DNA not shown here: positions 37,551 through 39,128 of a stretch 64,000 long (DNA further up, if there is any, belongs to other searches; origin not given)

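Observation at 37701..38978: Unusual domain fusion: adenylate-kinase-like NMP kinase + GTP cyclohydrolase II in one 425-aa protein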

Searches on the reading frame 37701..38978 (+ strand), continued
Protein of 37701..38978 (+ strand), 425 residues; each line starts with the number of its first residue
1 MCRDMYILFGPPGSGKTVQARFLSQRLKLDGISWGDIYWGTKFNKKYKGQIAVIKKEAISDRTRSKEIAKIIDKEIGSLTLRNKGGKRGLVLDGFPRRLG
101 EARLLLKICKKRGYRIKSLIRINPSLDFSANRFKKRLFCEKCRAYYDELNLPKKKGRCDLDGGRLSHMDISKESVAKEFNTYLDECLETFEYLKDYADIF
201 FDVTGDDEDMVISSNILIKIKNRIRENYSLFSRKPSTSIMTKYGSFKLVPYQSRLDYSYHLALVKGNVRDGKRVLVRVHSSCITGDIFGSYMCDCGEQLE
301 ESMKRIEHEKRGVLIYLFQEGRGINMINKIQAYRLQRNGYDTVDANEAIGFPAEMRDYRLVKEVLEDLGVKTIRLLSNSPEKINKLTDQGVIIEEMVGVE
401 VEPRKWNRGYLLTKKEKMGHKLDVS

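Call 21: find_encoding_contigs(protein=P0084, flank=8000, max_places=1)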
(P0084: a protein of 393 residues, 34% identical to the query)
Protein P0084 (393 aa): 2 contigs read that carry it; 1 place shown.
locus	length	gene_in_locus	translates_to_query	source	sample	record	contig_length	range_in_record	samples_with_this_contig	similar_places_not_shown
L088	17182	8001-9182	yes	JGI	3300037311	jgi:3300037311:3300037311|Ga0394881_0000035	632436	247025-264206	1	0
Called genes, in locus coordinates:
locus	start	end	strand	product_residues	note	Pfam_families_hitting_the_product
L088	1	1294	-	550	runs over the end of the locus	PF01555:N6_N4_Mtase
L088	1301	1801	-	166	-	PF12844:HTH_19, PF01381:HTH_3, PF13443:HTH_26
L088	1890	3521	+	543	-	-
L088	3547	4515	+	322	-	PF12358:DUF3644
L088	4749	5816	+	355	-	-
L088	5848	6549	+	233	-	-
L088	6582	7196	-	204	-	-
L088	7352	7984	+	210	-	PF00406:ADK, PF13207:AAA_17, PF13238:AAA_18 (weak), PF13671:AAA_33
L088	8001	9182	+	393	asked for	PF00406:ADK, PF13207:AAA_17, PF00925:GTP_cyclohydro2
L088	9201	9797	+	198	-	PF01928:CYTH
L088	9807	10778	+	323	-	-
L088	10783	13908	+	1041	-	PF00697:PRAI (weak)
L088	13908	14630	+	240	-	PF00625:Guanylate_kin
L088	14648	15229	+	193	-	PF01725:Ham1p_like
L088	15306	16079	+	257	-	PF00535:Glycos_transf_2, PF10111:Glyco_tranf_2_2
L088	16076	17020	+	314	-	-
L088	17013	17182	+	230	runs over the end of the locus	PF00106:adh_short, PF01370:Epimerase, PF13460:NAD_binding_10 (weak), PF13561:adh_short_C2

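Call 24: search_protein_families(library=pfam, proteins=[L088:10783-13908:+, L088:9807-10778:+, L003:10732-11862:+, L087:10634-11788:+, L087:11816-12544:+, L088:16076-17020:+], max_evalue=1)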
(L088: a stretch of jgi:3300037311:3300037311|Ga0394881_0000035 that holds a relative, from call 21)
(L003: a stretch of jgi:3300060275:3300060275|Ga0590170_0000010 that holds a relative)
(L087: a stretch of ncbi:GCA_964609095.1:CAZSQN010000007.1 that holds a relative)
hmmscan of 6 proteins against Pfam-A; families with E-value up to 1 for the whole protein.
L088:10783-13908:+ (1041 aa): 4 families
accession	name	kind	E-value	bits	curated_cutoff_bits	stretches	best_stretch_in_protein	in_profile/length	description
PF00697.28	PRAI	-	2e-07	31.4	22.7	1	629-707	107-177/193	N-(5'phosphoribosyl)anthranilate (PRA) isomerase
PF00156.33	Pribosyltran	-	0.015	15.1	26.3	1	279-382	27-120/158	Phosphoribosyl transferase domain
PF16795.10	Phage_integr_3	-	0.023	15.1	27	1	375-455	76-152/161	Archaeal phage integrase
PF16392.11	DUF5001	-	0.11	12.9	23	1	621-649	6-34/86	Ig-like domain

L088:9807-10778:+ (323 aa): 0 families

L003:10732-11862:+ (376 aa): 1 family
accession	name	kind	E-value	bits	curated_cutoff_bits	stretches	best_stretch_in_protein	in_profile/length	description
PF22566.2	UBA_8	-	0.25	11.5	26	0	5-19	6-20/46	UBA-like domain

L087:10634-11788:+ (384 aa): 0 families

L087:11816-12544:+ (242 aa): 7 families
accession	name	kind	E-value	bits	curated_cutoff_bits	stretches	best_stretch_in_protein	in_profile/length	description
PF08656.15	DASH_Dad3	-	0.027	14.9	23.1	1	171-212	8-49/76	DASH complex subunit Dad3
PF21680.2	GIDA_C_1st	-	0.064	14.5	24.7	0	174-202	6-35/96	tRNA modifying enzyme MnmG/GidA C-terminal helical domain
PF01352.32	KRAB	-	0.12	12.4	20.4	1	127-155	5-33/42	KRAB box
PF12588.13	PSDC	-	0.23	12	23.4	1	15-43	42-70/138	Phophatidylserine decarboxylase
PF20661.2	SutA-RBD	-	0.53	10.1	29.3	1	108-121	15-28/35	SutA RNAP-binding domain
PF18915.5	DUF5667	-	0.62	10.9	27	1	126-206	15-91/99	Domain of unknown function (DUF5667)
PF19960.5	EAD7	-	0.78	10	32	1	132-193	8-61/62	Effector-associated domain 7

L088:16076-17020:+ (314 aa): 3 families
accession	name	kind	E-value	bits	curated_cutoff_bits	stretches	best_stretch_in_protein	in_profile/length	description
PF19974.5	TCAD9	-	0.0003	20.5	40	1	149-237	277-342/429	Ternary complex associated domain 9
PF01633.27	Choline_kinase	-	0.026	14.3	29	1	160-224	131-195/300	Choline/ethanolamine kinase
PF01636.29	APH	-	0.14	12.3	23.2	1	191-232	167-209/239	Phosphotransferase enzyme family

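Call 32: find_encoding_contigs(protein=P0001, flank=10000, max_places=1)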
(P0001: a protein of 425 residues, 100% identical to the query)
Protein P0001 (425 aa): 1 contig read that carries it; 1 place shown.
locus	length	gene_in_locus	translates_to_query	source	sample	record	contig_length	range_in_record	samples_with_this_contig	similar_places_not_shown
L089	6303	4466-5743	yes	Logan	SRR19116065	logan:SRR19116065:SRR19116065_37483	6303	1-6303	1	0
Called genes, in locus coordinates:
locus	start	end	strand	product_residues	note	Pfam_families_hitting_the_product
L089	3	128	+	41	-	?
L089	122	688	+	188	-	-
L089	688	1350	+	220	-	PF00406:ADK, PF13207:AAA_17, PF13238:AAA_18 (weak)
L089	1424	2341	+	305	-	-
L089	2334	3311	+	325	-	PF09924:LPG_synthase_C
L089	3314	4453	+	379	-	PF01041:DegT_DnrJ_EryC1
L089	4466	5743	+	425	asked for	PF00406:ADK, PF13207:AAA_17 (weak), PF05191:ADK_lid (weak), PF00925:GTP_cyclohydro2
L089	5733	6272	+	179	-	PF01931:NTPase_I-T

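Call 34: predict_structure(alignment_id=A1)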
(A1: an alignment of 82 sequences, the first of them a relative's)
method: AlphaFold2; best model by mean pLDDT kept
length: 425 residues; sequences in the alignment: 82
mean_pLDDT: 92.7   pTM: 0.90
mean pLDDT of the five models: 92.7, 92.7, 92.5, 92.1, 91.9
residues with pLDDT >= 90: 331; 70-90: 83; 50-70: 11; < 50: 0
segments of 3 or more residues with pLDDT < 50: none
pLDDT, mean of each block of 10 residues (from residue 1): 93 94 95 93 93 95 97 93 74 97 98 97 95 91 85 94 92 92 94 97 95 97 93 98 98 95 98 97 89 93 98 92 70 89 86 85 97 96 96 96 90 91 85
secondary structure, 60 per line:
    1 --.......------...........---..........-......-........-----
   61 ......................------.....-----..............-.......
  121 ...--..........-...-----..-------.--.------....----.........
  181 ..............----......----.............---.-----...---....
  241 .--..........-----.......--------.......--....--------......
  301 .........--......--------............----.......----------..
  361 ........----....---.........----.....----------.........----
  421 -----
elements in order: E3-9 H16-26 E30-33 H34-39 H41-46 H48-55 H61-82 E89-93 H99-112 E114-123 H126-135 E137-139 E164-167 H172-194 E199-204 H209-221 E231-233 E237-241 E244-253 E259-265 E274-280 H283-286 H295-309 E312-317 H326-337 H342-348 H359-368 E373-376 H380-388 E393-397 H408-416

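Call 60: search_protein_families(library=pfam, proteins=[L006:7898-9007:+, L005:11902-12960:+], max_evalue=0.01)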
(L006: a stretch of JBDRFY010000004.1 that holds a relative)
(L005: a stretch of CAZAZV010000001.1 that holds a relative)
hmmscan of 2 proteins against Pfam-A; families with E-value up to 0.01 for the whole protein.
L006:7898-9007:+ (370 aa): 0 families

L005:11902-12960:+ (353 aa): 0 families

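Call 66: fold_search(model_id=the predicted structure, library=pdb)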
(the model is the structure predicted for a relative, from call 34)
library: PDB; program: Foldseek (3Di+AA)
matches with E <= 10: 1394; with E <= 0.001: 407
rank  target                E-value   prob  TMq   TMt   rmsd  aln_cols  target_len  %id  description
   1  2bz0_B                1.4e-17  1.00  0.39  0.94   1.6       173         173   43  Crystal Structure of E. coli GTP cyclohydrolase II in complex with GTP analogue, GMPcPP, and Zinc (released 2005-08-19)
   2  2bz0_A                2.2e-16  1.00  0.38  0.93   1.7       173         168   42  Crystal Structure of E. coli GTP cyclohydrolase II in complex with GTP analogue, GMPcPP, and Zinc (released 2005-08-19)
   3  4rl4_B                5.1e-15  1.00  0.37  0.87   2.5       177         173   37  Crystal structure of GTP cyclohydrolase II from Helicobacter pylori 26695 (released 2015-08-26)
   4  4rl4_A                7.3e-15  1.00  0.37  0.87   3.3       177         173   37  Crystal structure of GTP cyclohydrolase II from Helicobacter pylori 26695 (released 2015-08-26)
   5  2xb4                  1.7e-14  1.00  0.34  0.60   7.6       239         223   23  Crystal structures of zinc containing Adenylate kinase from Desulfovibrio gigas (released 2010-09-22)
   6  5g3y                  1.9e-14  1.00  0.39  0.73   4.6       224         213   28  Crystal structure of adenylate kinase ancestor 1 with Zn and ADP bound (released 2016-12-28)
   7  5g3z                  2.0e-14  1.00  0.39  0.70   5.0       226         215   26  Crystal structure of adenylate kinase ancestor 3 with Zn, Mg and Ap5A bound (released 2016-12-28)
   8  1p3j                  4.0e-14  1.00  0.41  0.76   4.1       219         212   25  Adenylate Kinase from Bacillus subtilis (released 2004-05-04)
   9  4mkh                  4.3e-14  1.00  0.40  0.73   4.3       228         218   23  Crystal structure of a stable adenylate kinase variant AKv18 (released 2014-03-26)
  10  1zin                  5.4e-14  1.00  0.41  0.76   4.1       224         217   23  ADENYLATE KINASE WITH BOUND AP5A (released 1997-06-16)
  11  3l0s_A                5.8e-14  1.00  0.34  0.60   7.7       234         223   24  Crystal structures of Zinc, Cobalt and Iron containing Adenylate kinase from Gram-negative bacteria Desulfovibrio giga (released 2010-12-15)
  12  3dl0_A                8.7e-14  1.00  0.40  0.74   4.4       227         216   23  Crystal structure of adenylate kinase variant AKlse3 (released 2009-06-09)
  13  5g41                  8.7e-14  1.00  0.39  0.71   4.9       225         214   26  Crystal structure of adenylate kinase ancestor 4 with Zn, Mg and Ap5A bound (released 2016-12-28)
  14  4qbg                  9.3e-14  1.00  0.41  0.74   4.5       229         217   24  Crystal structure of a stable adenylate kinase variant AKlse4 (released 2014-06-25)
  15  3fb4                  1.0e-13  1.00  0.40  0.72   4.7       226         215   23  Crystal structure of adenylate kinase from Marinibacillus marinus (released 2009-09-29)
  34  4i14_A                6.9e-13  1.00  0.30  0.38  14.1       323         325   22  Crystal Structure of Mtb-ribA2 (Rv1415) (released 2013-08-28)
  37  4i14_B                8.3e-13  1.00  0.27  0.36  13.9       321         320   22  Crystal Structure of Mtb-ribA2 (Rv1415) (released 2013-08-28)
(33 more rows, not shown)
